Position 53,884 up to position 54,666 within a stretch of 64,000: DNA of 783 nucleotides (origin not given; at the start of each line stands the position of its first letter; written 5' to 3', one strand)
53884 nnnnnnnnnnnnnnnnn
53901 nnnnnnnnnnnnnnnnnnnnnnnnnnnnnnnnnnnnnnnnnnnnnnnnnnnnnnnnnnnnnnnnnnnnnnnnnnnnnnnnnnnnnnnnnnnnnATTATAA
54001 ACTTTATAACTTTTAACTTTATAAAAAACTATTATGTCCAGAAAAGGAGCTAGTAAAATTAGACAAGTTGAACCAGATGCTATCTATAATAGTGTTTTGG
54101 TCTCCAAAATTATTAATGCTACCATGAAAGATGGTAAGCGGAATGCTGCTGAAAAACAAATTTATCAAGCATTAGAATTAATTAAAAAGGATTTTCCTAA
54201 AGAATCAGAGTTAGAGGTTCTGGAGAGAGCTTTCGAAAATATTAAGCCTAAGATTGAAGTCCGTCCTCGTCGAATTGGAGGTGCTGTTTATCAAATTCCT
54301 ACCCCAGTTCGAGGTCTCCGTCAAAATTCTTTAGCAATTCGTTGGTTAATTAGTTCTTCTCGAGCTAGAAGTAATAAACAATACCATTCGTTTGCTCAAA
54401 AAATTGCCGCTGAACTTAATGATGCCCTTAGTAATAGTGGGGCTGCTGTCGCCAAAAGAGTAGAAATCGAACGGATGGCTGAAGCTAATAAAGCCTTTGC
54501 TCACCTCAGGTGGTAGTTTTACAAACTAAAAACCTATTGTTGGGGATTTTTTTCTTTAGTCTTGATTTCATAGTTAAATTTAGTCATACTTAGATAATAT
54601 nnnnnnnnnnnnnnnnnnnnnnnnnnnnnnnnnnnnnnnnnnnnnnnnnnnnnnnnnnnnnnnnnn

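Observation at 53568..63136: The str operon is split: 6.4 kb of envelope and sugar genes inserted between rpsG and fusA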

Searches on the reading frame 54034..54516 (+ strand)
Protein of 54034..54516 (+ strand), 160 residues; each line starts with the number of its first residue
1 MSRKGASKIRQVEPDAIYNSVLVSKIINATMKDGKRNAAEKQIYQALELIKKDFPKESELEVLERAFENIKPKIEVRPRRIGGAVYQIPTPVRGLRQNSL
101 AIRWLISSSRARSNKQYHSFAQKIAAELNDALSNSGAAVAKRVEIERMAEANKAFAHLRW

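Call 8: search_protein_families(library=pfam, proteins=[window:54034-54516:+], max_evalue=0.01)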
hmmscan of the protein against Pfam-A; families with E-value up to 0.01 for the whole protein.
window:54034-54516:+ (160 aa): 2 families
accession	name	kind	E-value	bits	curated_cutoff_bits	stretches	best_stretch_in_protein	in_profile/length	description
PF00177.27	Ribosomal_S7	-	1e-48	165.1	24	1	3-153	2-148/148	Ribosomal protein S7p/S5e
PF19456.4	MobI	-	0.0018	18.9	26.6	1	91-159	34-102/116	MobI protein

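Call 12: find_encoding_contigs(protein=window:54034-54516:+, flank=10000, max_places=10)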
Protein window:54034-54516:+ (160 aa): 6 contigs read that carry it; 4 places shown.
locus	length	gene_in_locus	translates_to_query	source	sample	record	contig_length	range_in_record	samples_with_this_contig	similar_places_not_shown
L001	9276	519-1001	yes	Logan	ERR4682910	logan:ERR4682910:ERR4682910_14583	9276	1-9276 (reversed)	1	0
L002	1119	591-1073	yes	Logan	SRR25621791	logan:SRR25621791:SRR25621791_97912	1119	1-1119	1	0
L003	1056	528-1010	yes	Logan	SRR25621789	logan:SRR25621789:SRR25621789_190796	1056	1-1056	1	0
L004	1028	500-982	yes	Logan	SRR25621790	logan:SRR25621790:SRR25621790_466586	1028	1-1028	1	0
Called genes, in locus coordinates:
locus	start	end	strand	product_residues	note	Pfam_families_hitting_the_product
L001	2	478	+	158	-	?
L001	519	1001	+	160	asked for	PF00177:Ribosomal_S7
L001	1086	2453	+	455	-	PF13399:LytR_C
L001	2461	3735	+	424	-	-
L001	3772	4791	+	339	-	PF01073:3Beta_HSD, PF01370:Epimerase, PF02719:Polysacc_synt_2, PF04321:RmlD_sub_bind, PF07993:NAD_binding_4, PF16363:GDP_Man_Dehyd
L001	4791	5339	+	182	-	PF00908:dTDP_sugar_isom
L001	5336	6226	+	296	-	PF01073:3Beta_HSD (weak), PF01370:Epimerase, PF04321:RmlD_sub_bind, PF16363:GDP_Man_Dehyd, PF07993:NAD_binding_4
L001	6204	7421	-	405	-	PF00070:Pyr_redox (faint), PF01266:DAO (weak), PF13450:NAD_binding_8, PF01593:Amino_oxidase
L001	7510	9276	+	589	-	?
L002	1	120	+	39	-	?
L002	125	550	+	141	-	PF00164:Ribosom_S12_S23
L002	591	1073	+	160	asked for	PF00177:Ribosomal_S7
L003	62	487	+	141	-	PF00164:Ribosom_S12_S23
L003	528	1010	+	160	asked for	PF00177:Ribosomal_S7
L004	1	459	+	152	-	?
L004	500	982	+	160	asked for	PF00177:Ribosomal_S7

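Call 13: find_related_loci(query=window:54034-54516:+, collection=genome_contigs, flank=10000)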
Query window:54034-54516:+ (160 aa) in genome_contigs; peptide patterns used: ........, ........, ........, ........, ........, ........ (x = any residue, [..] = any of these).
600 stretches matched a pattern (row limit reached: there are more); 594 encode a relative of the query (tblastn E <= 1e-3); the best 80 are kept; 80 distinct loci.
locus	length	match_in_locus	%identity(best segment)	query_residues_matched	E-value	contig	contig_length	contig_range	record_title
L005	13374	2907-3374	48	1-160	4e-47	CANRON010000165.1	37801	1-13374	MAG: uncultured Ignatzschineria sp. isolate Lapin-020__bin42 genome assembly, contig: Lapin-020__NODE_1222_length_37801_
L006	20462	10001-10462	49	3-160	1e-46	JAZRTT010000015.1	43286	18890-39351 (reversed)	MAG: Candidatus Avilachnospira sp. isolate T1900045339_YK20190028.MAGScoT_cleanbin_000004 SGB_6644_k141_1590436, whole g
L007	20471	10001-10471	49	1-160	6e-47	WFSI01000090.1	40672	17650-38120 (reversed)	MAG: Aquificota bacterium isolate S016_37 k151_483582, whole genome shotgun sequence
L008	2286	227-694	51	1-160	6e-47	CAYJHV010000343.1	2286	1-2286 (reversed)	MAG TPA_asm: uncultured Desulfovibrionaceae bacterium isolate ERP123703_co3_28 genome assembly, contig: NODE_44282_lengt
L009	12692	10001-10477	50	1-160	2e-46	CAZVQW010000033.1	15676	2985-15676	MAG TPA_asm: uncultured Chromatiaceae bacterium isolate SRP077602_co10_288 genome assembly, contig: NODE_11405_length_15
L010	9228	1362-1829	50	1-160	3e-46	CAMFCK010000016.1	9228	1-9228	MAG: uncultured Clostridia bacterium isolate SRR15057928_bin.34_metaWRAP_v1.3_MAG genome assembly, contig: ERZ10407477.3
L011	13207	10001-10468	51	1-160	9e-46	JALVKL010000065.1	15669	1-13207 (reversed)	MAG: bacterium isolate A1_metabat2_scaf2bin.157 A1_NODE_1437_length_15669_cov_27.968151, whole genome shotgun sequence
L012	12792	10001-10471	49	1-160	1e-45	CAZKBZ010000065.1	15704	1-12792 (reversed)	MAG TPA_asm: uncultured Desulfobulbus sp. isolate SRP338002_co1_119 genome assembly, contig: NODE_3511_length_15704_cov_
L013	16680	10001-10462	49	3-160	1e-45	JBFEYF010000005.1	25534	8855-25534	MAG: Sulfurimonadaceae bacterium isolate Mix_mud09.2021.07.45 k141_38944_length_25534_cov_32.3420, whole genome shotgun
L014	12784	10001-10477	49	1-160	2e-45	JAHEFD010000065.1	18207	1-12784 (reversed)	MAG: Woeseiaceae bacterium isolate Ww310 NODE_5861_length_18207_cov_16.929227, whole genome shotgun sequence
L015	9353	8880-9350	47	1-160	1e-45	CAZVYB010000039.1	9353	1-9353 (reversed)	MAG TPA_asm: uncultured Lachnospiraceae bacterium isolate SRP315200_co2_729 genome assembly, contig: NODE_10996_length_9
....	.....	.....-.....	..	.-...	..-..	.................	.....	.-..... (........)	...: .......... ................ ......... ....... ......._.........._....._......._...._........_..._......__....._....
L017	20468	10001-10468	48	1-160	3e-45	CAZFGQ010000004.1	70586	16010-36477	MAG TPA_asm: uncultured Spirochaetota bacterium isolate binchicken_co19_489 genome assembly, contig: NODE_334_length_705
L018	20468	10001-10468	47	1-160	4e-45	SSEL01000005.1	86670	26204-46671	MAG: Rhodospirillaceae bacterium isolate Bin_26_3 c_000000068476, whole genome shotgun sequence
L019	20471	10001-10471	45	1-160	1e-44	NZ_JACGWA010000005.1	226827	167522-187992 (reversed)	Colwellia sp. BRX10-3 NODE_183146_length_226827_cov_14.4, whole genome shotgun sequence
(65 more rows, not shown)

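Call 15: find_homologous_proteins(query=window:54034-54516:+, max_evalue=1e-20)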
Query window:54034-54516:+ (160 aa): 5367 proteins with E <= 1e-20 among 5521 candidates; the best 120 are listed.
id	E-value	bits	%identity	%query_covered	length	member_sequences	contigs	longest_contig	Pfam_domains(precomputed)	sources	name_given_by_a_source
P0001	3.5e-90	317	94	100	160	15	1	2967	PF00177.28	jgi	-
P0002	1.3e-88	312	90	100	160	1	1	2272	PF00177.28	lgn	-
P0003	2.4e-87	308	89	100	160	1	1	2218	PF00177.28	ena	-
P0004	2.9e-87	308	89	100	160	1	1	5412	PF00177.28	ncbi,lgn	-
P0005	5.2e-87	307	89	100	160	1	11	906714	PF00177.28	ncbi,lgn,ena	-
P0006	7.9e-87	306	89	100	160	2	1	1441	PF00177.28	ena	-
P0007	1.3e-86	306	89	100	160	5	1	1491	PF00177.28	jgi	-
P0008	2.0e-86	305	88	100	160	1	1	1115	PF00177.28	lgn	-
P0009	5.4e-86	304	88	100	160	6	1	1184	PF00177.28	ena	-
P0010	6.7e-86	303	89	100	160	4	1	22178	PF00177.28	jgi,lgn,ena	-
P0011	8.2e-86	303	89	100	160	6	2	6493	PF00177.28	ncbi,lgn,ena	-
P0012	8.7e-86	303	89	100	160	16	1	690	PF00177.28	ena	-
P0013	4.9e-85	301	87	100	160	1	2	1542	PF00177.28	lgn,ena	-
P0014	5.6e-85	300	87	100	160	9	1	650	PF00177.28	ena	-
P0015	5.9e-85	300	86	100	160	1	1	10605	PF00177.28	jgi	jgi:small subunit ribosomal protein S7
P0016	8.3e-85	300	86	100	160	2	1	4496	PF00177.28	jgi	jgi:small subunit ribosomal protein S7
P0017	1.8e-84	299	86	100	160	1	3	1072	PF00177.28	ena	-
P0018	2.7e-84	298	86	100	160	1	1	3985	PF00177.28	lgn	-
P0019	2.8e-84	298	87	100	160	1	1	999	PF00177.28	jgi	jgi:small subunit ribosomal protein S7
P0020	3.3e-84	298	86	100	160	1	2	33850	PF00177.28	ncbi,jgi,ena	ncbi:MAG: 30S ribosomal protein S7 [Candidatus Shapirobacteria bacterium]|jgi:small subunit ribosoma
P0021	1.2e-83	296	85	100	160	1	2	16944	PF00177.28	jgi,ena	-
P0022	1.8e-83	296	86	100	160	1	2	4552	PF00177.28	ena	-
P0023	5.3e-83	294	85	100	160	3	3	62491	PF00177.28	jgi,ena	-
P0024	5.6e-83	294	85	100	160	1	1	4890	PF00177.28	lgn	-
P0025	6.3e-83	294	89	100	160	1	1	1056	PF00177.28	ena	-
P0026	8.1e-83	293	84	100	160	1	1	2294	PF00177.28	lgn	-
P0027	1.7e-82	292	83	100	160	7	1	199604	PF00177.28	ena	-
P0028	1.7e-82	292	84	100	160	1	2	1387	PF00177.28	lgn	-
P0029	2.9e-82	292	83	100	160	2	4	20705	PF00177.28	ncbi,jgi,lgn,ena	jgi:small subunit ribosomal protein S7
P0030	4.1e-82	291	83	100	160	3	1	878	PF00177.28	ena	-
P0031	4.2e-82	291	83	100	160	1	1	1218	PF00177.28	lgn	-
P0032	5.7e-82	291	83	100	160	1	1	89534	PF00177.28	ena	-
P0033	5.9e-82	291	83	100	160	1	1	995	PF00177.28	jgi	jgi:small subunit ribosomal protein S7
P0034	8.4e-82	290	83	100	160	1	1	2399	PF00177.28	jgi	jgi:small subunit ribosomal protein S7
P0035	9.1e-82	290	83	100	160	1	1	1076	PF00177.28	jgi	jgi:small subunit ribosomal protein S7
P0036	1.8e-81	289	83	100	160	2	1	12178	PF00177.28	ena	-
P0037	1.8e-81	289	83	100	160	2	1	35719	PF00177.28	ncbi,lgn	-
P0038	2.1e-81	289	84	100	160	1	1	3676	PF00177.28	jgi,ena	-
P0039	3.5e-81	288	83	100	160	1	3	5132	PF00177.28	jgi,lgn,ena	-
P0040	4.8e-81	288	86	100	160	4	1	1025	PF00177.28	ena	-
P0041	6.6e-81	287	82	100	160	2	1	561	PF00177.28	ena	-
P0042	8.2e-81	287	82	100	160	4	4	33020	PF00177.28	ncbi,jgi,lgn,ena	ncbi:MAG: 30S ribosomal protein S7 [Candidatus Shapirobacteria bacterium]|jgi:small subunit ribosoma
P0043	1.0e-80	287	83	100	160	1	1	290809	PF00177.28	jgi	jgi:small subunit ribosomal protein S7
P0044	1.2e-80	286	81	100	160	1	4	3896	PF00177.28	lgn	-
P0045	2.0e-80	286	83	100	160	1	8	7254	PF00177.28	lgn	-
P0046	2.1e-80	286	81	100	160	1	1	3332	PF00177.28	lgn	-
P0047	7.7e-80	284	83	100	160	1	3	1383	PF00177.28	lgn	-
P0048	1.2e-79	283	80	100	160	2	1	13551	PF00177.28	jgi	jgi:small subunit ribosomal protein S7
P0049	1.3e-79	283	80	100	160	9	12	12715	PF00177.28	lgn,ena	-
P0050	1.9e-79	283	81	100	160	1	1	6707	PF00177.28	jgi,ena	-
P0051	1.9e-79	283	82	100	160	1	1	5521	PF00177.28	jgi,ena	-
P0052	2.1e-79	282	84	100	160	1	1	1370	PF00177.28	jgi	jgi:small subunit ribosomal protein S7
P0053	3.1e-79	282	84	100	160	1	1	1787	PF00177.28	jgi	jgi:small subunit ribosomal protein S7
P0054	3.1e-79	282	83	100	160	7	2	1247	PF00177.28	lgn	-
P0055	4.1e-79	281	80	100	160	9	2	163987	PF00177.28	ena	-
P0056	1.2e-78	280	81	100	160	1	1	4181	PF00177.28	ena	-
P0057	1.2e-78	280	81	100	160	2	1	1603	PF00177.28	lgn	-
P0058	1.4e-78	280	79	100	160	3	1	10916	PF00177.28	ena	-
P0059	2.5e-78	279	79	100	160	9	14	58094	PF00177.28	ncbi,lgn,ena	-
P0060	4.8e-78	278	81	100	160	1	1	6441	PF00177.28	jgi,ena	-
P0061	1.6e-77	276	76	100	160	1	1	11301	PF00177.28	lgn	-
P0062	2.4e-77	276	79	100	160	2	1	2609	PF00177.28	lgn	-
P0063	3.1e-77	275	77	100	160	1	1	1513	PF00177.28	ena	-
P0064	2.1e-76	273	77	100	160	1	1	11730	PF00177.28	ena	-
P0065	1.6e-75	270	76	100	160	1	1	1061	PF00177.28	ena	-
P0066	3.5e-74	265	74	100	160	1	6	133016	PF00177.28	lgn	-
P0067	6.1e-74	265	75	100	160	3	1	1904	PF00177.28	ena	-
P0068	8.7e-74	264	74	100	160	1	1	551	PF00177.28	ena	-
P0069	8.8e-74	264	74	100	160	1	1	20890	PF00177.28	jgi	jgi:small subunit ribosomal protein S7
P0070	2.2e-73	263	74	100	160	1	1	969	PF00177.28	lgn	-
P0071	2.2e-73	263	76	100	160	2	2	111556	PF00177.28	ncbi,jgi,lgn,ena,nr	ncbi:MAG: 30S ribosomal protein S7 [Candidatus Shapirobacteria bacterium]|nr:30S ribosomal protein S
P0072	2.8e-73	263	74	100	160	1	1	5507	PF00177.28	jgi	-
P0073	3.1e-73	262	74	100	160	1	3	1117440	PF00177.28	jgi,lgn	jgi:small subunit ribosomal protein S7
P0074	4.6e-73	262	76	100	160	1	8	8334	PF00177.28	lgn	-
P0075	6.3e-73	261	74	100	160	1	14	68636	PF00177.28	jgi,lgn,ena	jgi:small subunit ribosomal protein S7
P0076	8.7e-73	261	74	100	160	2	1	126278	PF00177.28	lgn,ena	-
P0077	1.4e-72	260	74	100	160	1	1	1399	PF00177.28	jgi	jgi:small subunit ribosomal protein S7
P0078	1.4e-72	260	74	100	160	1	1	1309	PF00177.28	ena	-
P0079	1.5e-72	260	75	100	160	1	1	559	PF00177.28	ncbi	-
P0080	1.6e-72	260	73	100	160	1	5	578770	PF00177.28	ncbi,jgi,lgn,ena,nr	ncbi:MAG TPA: 30S ribosomal protein S7 [Candidatus Woesebacteria bacterium]|nr:30S ribosomal protein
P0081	1.9e-72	260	74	100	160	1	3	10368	PF00177.28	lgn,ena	-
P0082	3.0e-72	259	73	100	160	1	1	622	PF00177.28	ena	-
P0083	4.3e-72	259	74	100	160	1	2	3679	PF00177.28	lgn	-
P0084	4.3e-72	259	72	100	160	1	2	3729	PF00177.28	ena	-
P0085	4.5e-72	259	73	100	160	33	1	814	PF00177.28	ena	-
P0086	5.6e-72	258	74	100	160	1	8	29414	PF00177.28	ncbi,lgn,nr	ncbi:MAG: 30S ribosomal protein S7 [Candidatus Shapirobacteria bacterium]|nr:30S ribosomal protein S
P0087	6.3e-72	258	73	100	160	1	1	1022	PF00177.28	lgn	-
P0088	6.6e-72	258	73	100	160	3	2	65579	PF00177.28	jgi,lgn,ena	-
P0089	9.6e-72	258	74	100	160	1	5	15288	PF00177.28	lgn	-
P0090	9.6e-72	258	71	100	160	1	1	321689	PF00177.28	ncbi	-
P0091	9.8e-72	258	70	100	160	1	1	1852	PF00177.28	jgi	jgi:small subunit ribosomal protein S7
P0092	1.1e-71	257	69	100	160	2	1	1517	PF00177.28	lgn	-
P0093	1.6e-71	257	73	100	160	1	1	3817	PF00177.28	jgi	-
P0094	2.2e-71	256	72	100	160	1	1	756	PF00177.28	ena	-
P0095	3.1e-71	256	73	100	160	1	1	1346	PF00177.28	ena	-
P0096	3.2e-71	256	71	100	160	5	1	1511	PF00177.28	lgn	-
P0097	3.5e-71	256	72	100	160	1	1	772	PF00177.28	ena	-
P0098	3.8e-71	256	71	100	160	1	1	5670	PF00177.28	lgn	-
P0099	4.2e-71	255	71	100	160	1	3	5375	PF00177.28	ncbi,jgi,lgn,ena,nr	ncbi:MAG: 30S ribosomal protein S7 [Candidatus Shapirobacteria bacterium]|jgi:small subunit ribosoma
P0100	6.9e-71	255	70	100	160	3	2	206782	PF00177.28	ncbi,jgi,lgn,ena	ncbi:MAG: 30S ribosomal protein S7 [Candidatus Shapirobacteria bacterium]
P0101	7.1e-71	255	73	100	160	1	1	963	PF00177.28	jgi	jgi:small subunit ribosomal protein S7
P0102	7.2e-71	255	73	100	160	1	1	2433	PF00177.28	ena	-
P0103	8.5e-71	255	73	100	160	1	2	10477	PF00177.28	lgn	-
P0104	5.6e-70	252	71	100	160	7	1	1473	PF00177.28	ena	-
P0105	5.7e-70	252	72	100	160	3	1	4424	PF00177.28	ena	-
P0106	6.6e-70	252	71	100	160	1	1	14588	PF00177.28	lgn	-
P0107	7.3e-70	251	71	100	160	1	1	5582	PF00177.28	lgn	-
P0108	9.7e-70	251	69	100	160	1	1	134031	PF00177.28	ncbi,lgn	-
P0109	1.5e-69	250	74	100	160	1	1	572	PF00177.28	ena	-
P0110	2.0e-69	250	71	100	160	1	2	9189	PF00177.28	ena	-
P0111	2.1e-69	250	70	100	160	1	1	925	PF00177.28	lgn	-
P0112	2.2e-69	250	70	100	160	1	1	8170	PF00177.28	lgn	-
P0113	2.5e-69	250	69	100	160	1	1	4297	PF00177.28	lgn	-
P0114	2.6e-69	250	71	100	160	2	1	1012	PF00177.28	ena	-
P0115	2.9e-69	250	71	100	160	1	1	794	PF00177.28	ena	-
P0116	4.4e-69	249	69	100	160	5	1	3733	PF00177.28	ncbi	-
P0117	6.2e-69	248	70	100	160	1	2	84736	PF00177.28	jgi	jgi:small subunit ribosomal protein S7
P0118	7.6e-69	248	69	100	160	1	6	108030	PF00177.28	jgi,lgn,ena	jgi:small subunit ribosomal protein S7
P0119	1.3e-68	247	70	100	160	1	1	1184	PF00177.28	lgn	-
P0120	2.0e-68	247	69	100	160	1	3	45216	PF00177.28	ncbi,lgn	-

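Call 17: find_encoding_contigs(protein=P0005, flank=10000, max_places=2)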
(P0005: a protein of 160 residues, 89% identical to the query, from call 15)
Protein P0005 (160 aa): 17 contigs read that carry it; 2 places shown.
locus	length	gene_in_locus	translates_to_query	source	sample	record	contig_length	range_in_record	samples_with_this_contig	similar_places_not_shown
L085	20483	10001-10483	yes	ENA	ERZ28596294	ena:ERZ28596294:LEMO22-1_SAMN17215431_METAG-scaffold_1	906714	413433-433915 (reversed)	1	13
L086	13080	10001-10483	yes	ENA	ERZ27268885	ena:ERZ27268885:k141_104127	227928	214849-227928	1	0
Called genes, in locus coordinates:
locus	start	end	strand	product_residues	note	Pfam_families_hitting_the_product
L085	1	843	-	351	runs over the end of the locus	PF00919:UPF0004, PF04055:Radical_SAM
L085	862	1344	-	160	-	-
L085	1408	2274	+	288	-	PF00093:VWC (weak), PF23334:VWC2L_2nd (weak), PF05375:Pacifastin_I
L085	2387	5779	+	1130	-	PF04563:RNA_pol_Rpb2_1 (weak), PF04561:RNA_pol_Rpb2_2, PF04565:RNA_pol_Rpb2_3, PF10385:RNA_pol_Rpb2_45, PF00562:RNA_pol_Rpb2_6, PF04560:RNA_pol_Rpb2_7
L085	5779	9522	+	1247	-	PF04997:RNA_pol_Rpb1_1, PF00623:RNA_pol_Rpb1_2, PF04983:RNA_pol_Rpb1_3, PF04998:RNA_pol_Rpb1_5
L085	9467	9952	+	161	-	PF00164:Ribosom_S12_S23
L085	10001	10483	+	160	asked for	PF00177:Ribosomal_S7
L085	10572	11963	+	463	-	PF13399:LytR_C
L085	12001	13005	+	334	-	PF01073:3Beta_HSD, PF01370:Epimerase, PF02719:Polysacc_synt_2, PF04321:RmlD_sub_bind, PF07993:NAD_binding_4, PF16363:GDP_Man_Dehyd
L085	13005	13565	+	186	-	PF00908:dTDP_sugar_isom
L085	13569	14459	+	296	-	PF01370:Epimerase, PF04321:RmlD_sub_bind, PF01073:3Beta_HSD, PF16363:GDP_Man_Dehyd, PF07993:NAD_binding_4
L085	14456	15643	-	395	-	PF01266:DAO (faint), PF01593:Amino_oxidase, PF13450:NAD_binding_8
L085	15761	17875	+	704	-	PF00009:GTP_EFTU, PF22042:EF-G_D2, PF03144:GTP_EFTU_D2, PF14492:EFG_III, PF03764:EFG_IV, PF00679:EFG_C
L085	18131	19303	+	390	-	PF00009:GTP_EFTU, PF03144:GTP_EFTU_D2, PF03143:GTP_EFTU_D3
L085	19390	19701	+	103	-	PF00338:Ribosomal_S10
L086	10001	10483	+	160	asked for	PF00177:Ribosomal_S7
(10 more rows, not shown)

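Call 18: find_encoding_contigs(protein=P0027, flank=10000, max_places=2)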
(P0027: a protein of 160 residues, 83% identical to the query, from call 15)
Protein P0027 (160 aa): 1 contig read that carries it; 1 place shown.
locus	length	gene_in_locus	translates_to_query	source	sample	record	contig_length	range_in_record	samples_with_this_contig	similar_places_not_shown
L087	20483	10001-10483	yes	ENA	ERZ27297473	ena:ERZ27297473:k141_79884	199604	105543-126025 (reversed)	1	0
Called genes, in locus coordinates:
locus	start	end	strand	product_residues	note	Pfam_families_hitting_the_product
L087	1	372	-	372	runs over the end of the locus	PF00919:UPF0004, PF04055:Radical_SAM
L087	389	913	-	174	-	PF19077:Big_13 (weak)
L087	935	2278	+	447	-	-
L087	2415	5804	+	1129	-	PF04563:RNA_pol_Rpb2_1 (faint), PF04561:RNA_pol_Rpb2_2, PF04565:RNA_pol_Rpb2_3, PF10385:RNA_pol_Rpb2_45, PF00562:RNA_pol_Rpb2_6, PF04560:RNA_pol_Rpb2_7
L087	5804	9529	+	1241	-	PF04997:RNA_pol_Rpb1_1, PF00623:RNA_pol_Rpb1_2, PF04983:RNA_pol_Rpb1_3, PF04998:RNA_pol_Rpb1_5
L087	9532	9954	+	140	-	PF00164:Ribosom_S12_S23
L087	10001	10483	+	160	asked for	PF00177:Ribosomal_S7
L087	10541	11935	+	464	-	PF13399:LytR_C (weak)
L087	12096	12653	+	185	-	-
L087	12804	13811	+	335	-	PF01073:3Beta_HSD, PF01370:Epimerase, PF02719:Polysacc_synt_2, PF04321:RmlD_sub_bind, PF07993:NAD_binding_4, PF16363:GDP_Man_Dehyd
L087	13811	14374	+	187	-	PF00908:dTDP_sugar_isom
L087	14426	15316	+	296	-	PF01370:Epimerase, PF04321:RmlD_sub_bind, PF01073:3Beta_HSD, PF16363:GDP_Man_Dehyd, PF07993:NAD_binding_4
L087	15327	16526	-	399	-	PF00890:FAD_binding_2 (weak), PF01266:DAO (faint), PF01593:Amino_oxidase, PF12831:FAD_oxidored (weak), PF13450:NAD_binding_8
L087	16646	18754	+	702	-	PF00009:GTP_EFTU, PF22042:EF-G_D2, PF03144:GTP_EFTU_D2, PF14492:EFG_III, PF16658:RF3_C (faint), PF03764:EFG_IV, PF00679:EFG_C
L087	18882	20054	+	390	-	PF00009:GTP_EFTU, PF03144:GTP_EFTU_D2, PF03143:GTP_EFTU_D3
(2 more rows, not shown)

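Call 19: find_encoding_contigs(protein=P0055, flank=10000, max_places=2)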
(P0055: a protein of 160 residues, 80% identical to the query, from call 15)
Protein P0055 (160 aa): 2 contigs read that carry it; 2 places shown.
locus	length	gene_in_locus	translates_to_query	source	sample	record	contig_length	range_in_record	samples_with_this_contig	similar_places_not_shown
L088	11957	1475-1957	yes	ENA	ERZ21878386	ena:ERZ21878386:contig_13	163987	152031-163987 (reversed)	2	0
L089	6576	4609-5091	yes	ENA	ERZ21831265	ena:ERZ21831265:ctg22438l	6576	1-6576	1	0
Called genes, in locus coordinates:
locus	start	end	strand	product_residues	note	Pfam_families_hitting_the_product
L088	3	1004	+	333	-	?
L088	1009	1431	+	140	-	PF00164:Ribosom_S12_S23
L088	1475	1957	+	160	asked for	PF00177:Ribosomal_S7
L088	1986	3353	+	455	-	PF13399:LytR_C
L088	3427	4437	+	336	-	PF01073:3Beta_HSD, PF01370:Epimerase, PF02719:Polysacc_synt_2, PF04321:RmlD_sub_bind, PF07993:NAD_binding_4, PF16363:GDP_Man_Dehyd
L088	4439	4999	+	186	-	PF00908:dTDP_sugar_isom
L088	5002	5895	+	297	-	PF01370:Epimerase, PF04321:RmlD_sub_bind, PF01073:3Beta_HSD, PF16363:GDP_Man_Dehyd, PF02719:Polysacc_synt_2 (faint), PF07993:NAD_binding_4 (weak)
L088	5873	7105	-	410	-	PF00890:FAD_binding_2 (weak), PF01266:DAO, PF01593:Amino_oxidase, PF01946:Thi4 (faint), PF13450:NAD_binding_8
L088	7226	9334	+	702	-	PF00009:GTP_EFTU, PF22042:EF-G_D2, PF03144:GTP_EFTU_D2, PF14492:EFG_III, PF03764:EFG_IV, PF00679:EFG_C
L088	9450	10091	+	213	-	-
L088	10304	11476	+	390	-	PF00009:GTP_EFTU, PF03144:GTP_EFTU_D2, PF03143:GTP_EFTU_D3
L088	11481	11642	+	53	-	PF00338:Ribosomal_S10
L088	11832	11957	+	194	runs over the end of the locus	PF00297:Ribosomal_L3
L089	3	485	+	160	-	?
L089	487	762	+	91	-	PF04997:RNA_pol_Rpb1_1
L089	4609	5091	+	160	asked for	PF00177:Ribosomal_S7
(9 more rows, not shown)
